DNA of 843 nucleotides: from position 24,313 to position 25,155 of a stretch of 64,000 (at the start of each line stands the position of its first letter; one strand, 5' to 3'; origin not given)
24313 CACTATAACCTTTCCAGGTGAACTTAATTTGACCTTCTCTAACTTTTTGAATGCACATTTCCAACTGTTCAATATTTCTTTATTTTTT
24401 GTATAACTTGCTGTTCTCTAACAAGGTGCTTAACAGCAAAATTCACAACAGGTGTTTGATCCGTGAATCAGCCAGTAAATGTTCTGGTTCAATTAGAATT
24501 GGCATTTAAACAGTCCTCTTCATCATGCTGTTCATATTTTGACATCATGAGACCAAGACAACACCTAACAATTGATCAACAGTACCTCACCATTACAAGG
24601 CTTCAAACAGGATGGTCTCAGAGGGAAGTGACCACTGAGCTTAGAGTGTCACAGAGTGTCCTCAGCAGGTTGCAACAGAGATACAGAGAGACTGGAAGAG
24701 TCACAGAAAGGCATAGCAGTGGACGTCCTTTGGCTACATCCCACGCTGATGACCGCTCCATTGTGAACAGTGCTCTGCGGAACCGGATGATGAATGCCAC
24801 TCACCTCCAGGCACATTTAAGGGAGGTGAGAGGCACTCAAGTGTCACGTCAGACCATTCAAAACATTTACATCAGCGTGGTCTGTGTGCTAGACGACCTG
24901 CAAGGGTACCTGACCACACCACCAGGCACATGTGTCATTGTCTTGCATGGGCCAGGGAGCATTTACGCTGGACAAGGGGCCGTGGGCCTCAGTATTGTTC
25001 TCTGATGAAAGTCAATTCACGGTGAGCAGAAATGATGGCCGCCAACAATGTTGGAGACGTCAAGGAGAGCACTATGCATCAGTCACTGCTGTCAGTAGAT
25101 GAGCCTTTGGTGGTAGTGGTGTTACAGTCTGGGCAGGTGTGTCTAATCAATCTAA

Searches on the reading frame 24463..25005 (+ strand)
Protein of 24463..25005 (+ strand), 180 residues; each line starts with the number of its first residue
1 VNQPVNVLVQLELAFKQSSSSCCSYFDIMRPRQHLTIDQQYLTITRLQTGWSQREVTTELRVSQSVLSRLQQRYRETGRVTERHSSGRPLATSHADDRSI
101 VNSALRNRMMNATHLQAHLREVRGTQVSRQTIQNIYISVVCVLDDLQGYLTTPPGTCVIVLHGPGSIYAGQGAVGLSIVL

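Call 66: search_protein_families(library=pfam, proteins=[window:24463-25005:+], max_evalue=0.001)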
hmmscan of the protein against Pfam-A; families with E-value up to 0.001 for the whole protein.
window:24463-25005:+ (180 aa): 4 families
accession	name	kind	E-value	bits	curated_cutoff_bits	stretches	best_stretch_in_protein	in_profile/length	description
PF13565.12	HTH_32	-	9.2e-06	26.6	33.7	1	68-135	3-72/73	Homeodomain-like domain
PF01498.24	HTH_Tnp_Tc3_2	-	6.1e-05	23.7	31.5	1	97-135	1-38/72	Transposase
PF13384.12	HTH_23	-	0.00042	20.5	24.6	1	40-78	7-45/50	Homeodomain-like domain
PF13551.12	HTH_29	-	0.00063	20.2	28.1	0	47-91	8-55/64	Winged helix-turn helix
